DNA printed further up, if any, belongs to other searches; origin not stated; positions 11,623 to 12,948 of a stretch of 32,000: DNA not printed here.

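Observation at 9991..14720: Integrase-less replication / HU / micro-protein / amidase cassette wedged inside a polysaccharide locus: candidate uncharacterised system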

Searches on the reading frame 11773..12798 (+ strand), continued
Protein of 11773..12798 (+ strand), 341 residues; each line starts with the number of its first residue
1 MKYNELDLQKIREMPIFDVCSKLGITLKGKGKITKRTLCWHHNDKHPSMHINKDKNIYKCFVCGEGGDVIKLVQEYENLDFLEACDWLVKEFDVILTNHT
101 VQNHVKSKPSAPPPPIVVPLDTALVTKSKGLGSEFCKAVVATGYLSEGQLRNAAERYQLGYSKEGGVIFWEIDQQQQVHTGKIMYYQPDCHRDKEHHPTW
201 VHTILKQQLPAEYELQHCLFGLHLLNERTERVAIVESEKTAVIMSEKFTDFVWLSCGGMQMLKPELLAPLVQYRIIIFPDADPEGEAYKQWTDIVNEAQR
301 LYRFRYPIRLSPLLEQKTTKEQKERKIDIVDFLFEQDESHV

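Call 37: search_dna_similar(query=window:11773-12798:+, collection=phages, mode=protein, max_rows=15)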
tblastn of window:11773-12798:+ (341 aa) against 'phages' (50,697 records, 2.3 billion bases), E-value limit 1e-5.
Records with a match: 65; places in all: 65; records where one place covers at least 80% of the query: 0.
Best place of each record, by identity: <60% 65.
By first word of the organism name: Bacteriophage 40; Helicobacter 19; Porphyromonas 3; Pseudoalteromonas 2; phage 1.
By host as written in the record: - 19; Helicobacter pylori 17; Helicobacter bizzozeronii 4; Helicobacter canis 4; Helicobacter acinonychis 4; Helicobacter salomonis 3; Pseudoalteromonas phenolica 2; Helicobacter cinaedi 1; and 11 more.
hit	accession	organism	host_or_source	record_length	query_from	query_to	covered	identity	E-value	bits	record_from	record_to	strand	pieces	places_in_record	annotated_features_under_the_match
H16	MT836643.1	Bacteriophage sp.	human fecal samples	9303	139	337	58%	37.9%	1e-20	99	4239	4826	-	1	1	record has no annotation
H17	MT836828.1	Bacteriophage sp.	human fecal samples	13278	157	337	53%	35.4%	1e-18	92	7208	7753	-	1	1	record has no annotation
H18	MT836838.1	Bacteriophage sp.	human fecal samples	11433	135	291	46%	40.4%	6e-28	120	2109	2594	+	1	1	record has no annotation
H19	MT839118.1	Bacteriophage sp.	human fecal samples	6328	150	291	42%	44.3%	1e-28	122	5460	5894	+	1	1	record has no annotation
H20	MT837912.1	Bacteriophage sp.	human fecal samples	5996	155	301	43%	36.4%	3e-19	94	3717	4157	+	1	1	record has no annotation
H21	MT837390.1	Bacteriophage sp.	human fecal samples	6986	39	200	48%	29.7%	4e-12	73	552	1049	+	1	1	record has no annotation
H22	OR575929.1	phage csAssE-Sib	human gut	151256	149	296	43%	30.3%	1e-13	78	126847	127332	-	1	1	DNA primase/helicase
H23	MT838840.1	Bacteriophage sp.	human fecal samples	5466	39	103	19%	49.2%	1e-12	75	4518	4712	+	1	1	record has no annotation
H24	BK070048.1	Bacteriophage sp.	Helicobacter bizzozeronii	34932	39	94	16%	51.8%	1e-9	66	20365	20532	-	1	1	DNA primase DnaG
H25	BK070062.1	Bacteriophage sp.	Helicobacter cinaedi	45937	39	104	19%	43.9%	8e-10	66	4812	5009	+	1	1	dnaG_3: DNA primase DNA G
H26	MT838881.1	Bacteriophage sp.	human fecal samples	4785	39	96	17%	48.3%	3e-8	61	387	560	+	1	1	record has no annotation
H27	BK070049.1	Bacteriophage sp.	Helicobacter bizzozeronii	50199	39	94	16%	50.0%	2e-10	68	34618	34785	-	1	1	DNA primase DnaG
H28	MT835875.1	Bacteriophage sp.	human fecal samples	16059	39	94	16%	50.0%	1e-8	63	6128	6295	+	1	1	record has no annotation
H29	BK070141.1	Bacteriophage sp.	Helicobacter salomonis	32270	39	96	17%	46.6%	3e-9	64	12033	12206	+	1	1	DNA primase DnaG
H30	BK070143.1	Bacteriophage sp.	Helicobacter salomonis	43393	39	96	17%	46.6%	3e-9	64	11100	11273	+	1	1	DNA primase DnaG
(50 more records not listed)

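Call 38: get_annotated_region(hit=H3, flank=5000)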
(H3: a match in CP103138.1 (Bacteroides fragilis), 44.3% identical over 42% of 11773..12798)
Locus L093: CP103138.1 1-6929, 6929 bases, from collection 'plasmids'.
description: Bacteroides fragilis strain BFG-403 plasmid unnamed1, complete sequence
organism: Bacteroides fragilis (NCBI taxid 817)
taxonomy: Bacteria; Bacteroidota; Bacteroidia; Bacteroidales; Bacteroidaceae; Bacteroides; Bacteroides fragilis
host: -; source: Homo sapiens,cell culture; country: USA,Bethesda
typing (MOB-suite, as given by PLSDB): non-mobilizable
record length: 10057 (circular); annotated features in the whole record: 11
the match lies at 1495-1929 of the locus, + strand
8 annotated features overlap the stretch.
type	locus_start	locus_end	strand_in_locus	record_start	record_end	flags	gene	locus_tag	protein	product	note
CDS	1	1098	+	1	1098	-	-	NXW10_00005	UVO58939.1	AAA family ATPase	-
CDS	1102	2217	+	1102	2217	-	-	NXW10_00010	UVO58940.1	DUF6371 domain-containing protein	-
CDS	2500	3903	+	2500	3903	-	-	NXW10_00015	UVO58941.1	mobilization protein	-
CDS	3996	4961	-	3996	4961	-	-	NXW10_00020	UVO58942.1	CfxA family broad-spectrum class A beta-lactamase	-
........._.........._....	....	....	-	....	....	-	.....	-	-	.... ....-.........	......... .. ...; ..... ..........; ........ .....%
predicted_resistance_gene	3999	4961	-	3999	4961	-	cfxA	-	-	CfxA family broad-spectrum class A beta-lactamase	predicted by amrfinderplus; class BETA-LACTAM; identity 100.0%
CDS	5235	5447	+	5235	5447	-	-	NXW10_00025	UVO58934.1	hypothetical protein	-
CDS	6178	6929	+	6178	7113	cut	-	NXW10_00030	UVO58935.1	helix-turn-helix domain-containing protein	-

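Call 39: get_annotated_region(hit=H1, flank=6000)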
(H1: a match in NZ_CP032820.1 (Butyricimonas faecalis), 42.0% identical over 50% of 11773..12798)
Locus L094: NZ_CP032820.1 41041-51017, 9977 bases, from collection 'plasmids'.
description: Butyricimonas faecalis strain H184 plasmid unnamed, complete sequence
organism: Butyricimonas faecalis (NCBI taxid 2093856)
taxonomy: Bacteria; Bacteroidota; Bacteroidia; Bacteroidales; Odoribacteraceae; Butyricimonas; Butyricimonas faecalis
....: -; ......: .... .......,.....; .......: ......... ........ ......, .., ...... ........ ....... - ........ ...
typing (MOB-suite, as given by PLSDB): conjugative; replicon rep_cluster_663; relaxase MOBP; mating-pair formation MPF_T
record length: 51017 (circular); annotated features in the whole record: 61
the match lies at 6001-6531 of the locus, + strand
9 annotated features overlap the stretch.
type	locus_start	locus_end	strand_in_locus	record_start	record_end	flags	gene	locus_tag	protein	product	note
CDS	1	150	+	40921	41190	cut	-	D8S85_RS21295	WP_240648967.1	hypothetical protein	-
CDS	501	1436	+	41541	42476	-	-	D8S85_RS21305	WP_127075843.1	helix-turn-helix domain-containing protein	-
CDS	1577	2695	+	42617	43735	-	-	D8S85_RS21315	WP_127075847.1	site-specific integrase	GO:0015074 - DNA integration [Evidence IEA]; GO:0006310 - DNA recombination [Evidence IEA]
CDS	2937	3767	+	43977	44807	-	-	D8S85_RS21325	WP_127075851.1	transposase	-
CDS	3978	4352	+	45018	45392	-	-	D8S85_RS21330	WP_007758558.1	helix-turn-helix domain-containing protein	-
CDS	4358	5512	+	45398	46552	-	-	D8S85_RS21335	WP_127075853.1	AAA family ATPase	-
CDS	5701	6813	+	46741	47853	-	-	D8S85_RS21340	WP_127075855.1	DUF6371 domain-containing protein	-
CDS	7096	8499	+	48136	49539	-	-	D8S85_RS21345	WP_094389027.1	mobilization protein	-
CDS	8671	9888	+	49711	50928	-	-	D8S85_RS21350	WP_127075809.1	IS256 family transposase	-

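Call 50: find_encoding_contigs(protein=P0016, flank=10000, max_places=1)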
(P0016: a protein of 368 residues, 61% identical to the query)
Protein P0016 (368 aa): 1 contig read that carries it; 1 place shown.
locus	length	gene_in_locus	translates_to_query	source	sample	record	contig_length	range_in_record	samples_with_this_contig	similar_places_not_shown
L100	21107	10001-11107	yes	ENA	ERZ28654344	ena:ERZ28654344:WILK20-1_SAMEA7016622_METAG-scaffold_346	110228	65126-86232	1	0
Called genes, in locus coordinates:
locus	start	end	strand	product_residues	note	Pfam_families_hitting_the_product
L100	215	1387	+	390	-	-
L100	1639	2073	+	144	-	-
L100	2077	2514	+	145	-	-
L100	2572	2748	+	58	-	-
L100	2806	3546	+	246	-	-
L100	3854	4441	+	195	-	PF00081:Sod_Fe_N, PF02777:Sod_Fe_C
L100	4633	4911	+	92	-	PF01541:GIY-YIG, PF10544:T5orf172 (weak)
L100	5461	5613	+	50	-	-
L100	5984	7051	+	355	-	PF02661:Fic, PF12802:MarR_2 (weak)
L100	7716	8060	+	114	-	-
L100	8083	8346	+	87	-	-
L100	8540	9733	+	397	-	PF13481:AAA_25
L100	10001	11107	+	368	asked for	PF01807:Zn_ribbon_DnaG, PF19898:DUF6371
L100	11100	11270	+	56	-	-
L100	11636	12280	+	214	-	PF18291:HU-HIG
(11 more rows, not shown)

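Call 51: find_encoding_contigs(protein=P0028, flank=10000, max_places=1)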
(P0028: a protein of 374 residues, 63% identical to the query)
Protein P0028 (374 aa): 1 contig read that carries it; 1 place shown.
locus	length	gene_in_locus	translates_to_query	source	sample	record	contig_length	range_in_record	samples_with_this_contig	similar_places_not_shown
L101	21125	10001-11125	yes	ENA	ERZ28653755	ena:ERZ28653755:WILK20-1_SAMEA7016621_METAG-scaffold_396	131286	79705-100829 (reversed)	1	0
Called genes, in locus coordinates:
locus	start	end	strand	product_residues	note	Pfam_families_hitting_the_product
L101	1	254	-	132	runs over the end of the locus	PF19480:DUF6016, PF07883:Cupin_2 (faint)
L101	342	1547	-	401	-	PF01370:Epimerase, PF04321:RmlD_sub_bind, PF16363:GDP_Man_Dehyd (weak), PF01370:Epimerase (weak)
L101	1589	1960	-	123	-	PF13366:PDDEXK_3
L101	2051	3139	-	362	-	PF01370:Epimerase, PF04321:RmlD_sub_bind, PF16363:GDP_Man_Dehyd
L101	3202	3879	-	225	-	PF02585:PIG-L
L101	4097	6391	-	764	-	PF00270:DEAD, PF00271:Helicase_C (weak)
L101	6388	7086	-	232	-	-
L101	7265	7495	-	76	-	PF03457:HA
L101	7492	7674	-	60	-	-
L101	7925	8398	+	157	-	-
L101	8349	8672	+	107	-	-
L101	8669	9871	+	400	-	PF13481:AAA_25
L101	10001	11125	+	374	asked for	PF01807:Zn_ribbon_DnaG, PF19898:DUF6371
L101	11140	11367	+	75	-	-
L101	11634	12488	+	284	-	PF18291:HU-HIG, PF13290:CHB_HEX_C_1, PF13287:Fn3_assoc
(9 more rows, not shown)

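Call 52: find_encoding_contigs(protein=P0106, flank=10000, max_places=2)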
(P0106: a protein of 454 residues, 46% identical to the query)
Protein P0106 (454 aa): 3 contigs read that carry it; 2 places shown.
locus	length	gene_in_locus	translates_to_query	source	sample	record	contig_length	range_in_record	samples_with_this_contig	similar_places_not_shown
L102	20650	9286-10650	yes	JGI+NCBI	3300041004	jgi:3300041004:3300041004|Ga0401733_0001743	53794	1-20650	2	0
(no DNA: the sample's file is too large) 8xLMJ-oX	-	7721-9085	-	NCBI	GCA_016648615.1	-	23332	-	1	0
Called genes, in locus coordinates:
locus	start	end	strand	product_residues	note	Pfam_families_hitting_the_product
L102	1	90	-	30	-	?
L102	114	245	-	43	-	-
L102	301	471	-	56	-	-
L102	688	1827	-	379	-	PF01073:3Beta_HSD, PF01370:Epimerase, PF02719:Polysacc_synt_2, PF16363:GDP_Man_Dehyd, PF04321:RmlD_sub_bind (weak)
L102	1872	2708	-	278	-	PF00483:NTP_transferase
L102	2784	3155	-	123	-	PF13366:PDDEXK_3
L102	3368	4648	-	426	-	PF00288:GHMP_kinases_N, PF08544:GHMP_kinases_C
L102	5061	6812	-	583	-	PF01569:PAP2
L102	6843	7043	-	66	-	-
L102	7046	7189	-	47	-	-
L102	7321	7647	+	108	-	-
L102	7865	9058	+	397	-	PF13481:AAA_25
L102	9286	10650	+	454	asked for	PF01807:Zn_ribbon_DnaG, PF19898:DUF6371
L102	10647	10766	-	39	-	-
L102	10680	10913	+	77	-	-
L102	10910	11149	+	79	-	PF14053:DUF4248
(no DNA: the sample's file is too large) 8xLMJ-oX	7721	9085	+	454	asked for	PF01807:Zn_ribbon_DnaG, PF19898:DUF6371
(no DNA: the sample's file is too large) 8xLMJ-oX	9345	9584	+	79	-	PF14053:DUF4248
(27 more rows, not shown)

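Call 67: search_solved_structures(query=A1, max_evalue=0.01)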
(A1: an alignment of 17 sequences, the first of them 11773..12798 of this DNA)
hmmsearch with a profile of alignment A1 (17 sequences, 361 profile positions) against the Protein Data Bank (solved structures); distinct sequences matched with E-value up to 0.01: 2.
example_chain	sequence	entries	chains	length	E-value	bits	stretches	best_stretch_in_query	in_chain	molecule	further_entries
2au3_A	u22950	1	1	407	5e-14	55.4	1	12-91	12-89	DNA primase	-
1d0q_A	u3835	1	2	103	1.8e-11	47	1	5-91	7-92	DNA PRIMASE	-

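Call 75: find_related_loci(query=A1, collection=viral_contigs, flank=10000)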
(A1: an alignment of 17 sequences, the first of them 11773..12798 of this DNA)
Query A1 (341 aa) in viral_contigs; peptide patterns used: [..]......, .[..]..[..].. (x = any residue, [..] = any of these).
347 stretches matched a pattern; 199 encode a relative of the query (tblastn E <= 1e-3); the best 80 are kept; 80 distinct loci.
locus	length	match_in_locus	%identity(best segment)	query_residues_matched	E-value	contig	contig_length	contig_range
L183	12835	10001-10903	35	4-282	7e-44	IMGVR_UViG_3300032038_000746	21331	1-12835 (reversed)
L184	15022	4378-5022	40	125-336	1e-40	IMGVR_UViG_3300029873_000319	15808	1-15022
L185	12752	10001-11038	29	17-334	2e-39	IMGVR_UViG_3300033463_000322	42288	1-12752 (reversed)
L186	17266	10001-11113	31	1-340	1e-38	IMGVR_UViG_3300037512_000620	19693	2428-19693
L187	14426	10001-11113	31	1-340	9e-39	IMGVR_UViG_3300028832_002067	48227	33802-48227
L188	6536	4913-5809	34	16-293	1e-37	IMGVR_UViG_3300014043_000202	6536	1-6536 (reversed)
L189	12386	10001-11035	30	25-334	7e-38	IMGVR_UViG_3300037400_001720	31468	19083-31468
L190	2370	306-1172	33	16-282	4e-37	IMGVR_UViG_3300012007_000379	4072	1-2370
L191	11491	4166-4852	37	106-336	1e-36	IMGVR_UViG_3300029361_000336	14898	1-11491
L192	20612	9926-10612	37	106-336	1e-36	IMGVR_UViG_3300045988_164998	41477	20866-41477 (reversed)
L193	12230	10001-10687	37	106-336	1e-36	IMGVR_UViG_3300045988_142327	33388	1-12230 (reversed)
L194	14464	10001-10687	37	106-336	1e-36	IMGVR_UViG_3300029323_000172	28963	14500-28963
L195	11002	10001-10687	37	106-336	1e-36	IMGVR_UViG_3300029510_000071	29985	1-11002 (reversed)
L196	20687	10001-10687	37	106-336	1e-36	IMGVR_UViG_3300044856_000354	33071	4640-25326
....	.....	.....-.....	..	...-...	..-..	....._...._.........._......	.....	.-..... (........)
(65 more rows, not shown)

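Call 78: search_protein_families(library=phrogs, proteins=[L186:628-1530:+, L186:2414-3271:-, L186:3679-4863:-, L186:5211-5738:-, L186:7966-8433:+, L186:11199-12005:+, L186:12145-12711:+, L186:13006-13920:+, L186:14602-15096:+, L186:16361-16957:+], max_evalue=0.001)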
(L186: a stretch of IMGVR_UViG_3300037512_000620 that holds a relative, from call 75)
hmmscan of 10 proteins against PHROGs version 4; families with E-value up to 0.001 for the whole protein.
L186:628-1530:+ (300 aa): 1 family
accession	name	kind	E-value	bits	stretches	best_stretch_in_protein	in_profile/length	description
phrog_1407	-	tail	9.9e-22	78.7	2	3-144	26-170/258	major tail protein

L186:2414-3271:- (285 aa): 0 families

L186:3679-4863:- (394 aa): 6 families
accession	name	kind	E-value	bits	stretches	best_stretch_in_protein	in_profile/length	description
phrog_1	-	integration and excision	3e-37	130.2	1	109-391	171-455/611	integrase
phrog_216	-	integration and excision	1.6e-23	84.3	1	178-387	17-240/301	integrase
phrog_7269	-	integration and excision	2.5e-08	34.7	1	308-375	5-73/89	integrase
phrog_23271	-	unknown function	4.8e-06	27.4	1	329-373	8-52/67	-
phrog_7685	-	integration and excision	5.3e-06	27.1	1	310-383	164-235/240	integrase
phrog_34557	-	integration and excision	2.9e-05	24.9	1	310-373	111-168/183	integrase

L186:5211-5738:- (175 aa): 1 family
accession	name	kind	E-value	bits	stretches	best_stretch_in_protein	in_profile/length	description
phrog_8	-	transcription regulation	9.6e-05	23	1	16-123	166-256/346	transcriptional regulator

L186:7966-8433:+ (155 aa): 0 families

L186:11199-12005:+ (268 aa): 0 families

L186:12145-12711:+ (188 aa): 6 families
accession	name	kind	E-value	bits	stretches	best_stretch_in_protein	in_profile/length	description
phrog_144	-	DNA, RNA and nucleotide metabolism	1.5e-13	51.8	1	22-147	67-167/175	HNH endonuclease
phrog_2323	-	DNA, RNA and nucleotide metabolism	9.2e-12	45.9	1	23-117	20-93/113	HNH endonuclease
phrog_5956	-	DNA, RNA and nucleotide metabolism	1.4e-11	45.2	1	35-118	53-118/138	HNH endonuclease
phrog_589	-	DNA, RNA and nucleotide metabolism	8e-09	36.5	1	33-129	82-159/179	HNH endonuclease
phrog_119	-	DNA, RNA and nucleotide metabolism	3.5e-08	33.7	1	33-137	194-285/443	HNH endonuclease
phrog_8048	-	DNA, RNA and nucleotide metabolism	4.2e-06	27.1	1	39-127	174-246/273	HNH endonuclease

L186:13006-13920:+ (304 aa): 3 families
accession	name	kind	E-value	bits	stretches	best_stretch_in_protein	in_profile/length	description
phrog_424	-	moron, auxiliary metabolic gene and host takeover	3.3e-44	152.6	1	9-281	133-366/460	phosphoadenosine phosphosulfate reductase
phrog_2302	-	moron, auxiliary metabolic gene and host takeover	7e-15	55.8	2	35-87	29-87/381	phosphoadenosine phosphosulfate reductase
phrog_15238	-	unknown function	3.4e-07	31.4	1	37-97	15-83/215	-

L186:14602-15096:+ (164 aa): 0 families

L186:16361-16957:+ (198 aa): 1 family
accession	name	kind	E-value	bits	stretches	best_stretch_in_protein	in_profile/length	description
phrog_379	-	DNA, RNA and nucleotide metabolism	0.00017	22.2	1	30-75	27-72/138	DNA binding protein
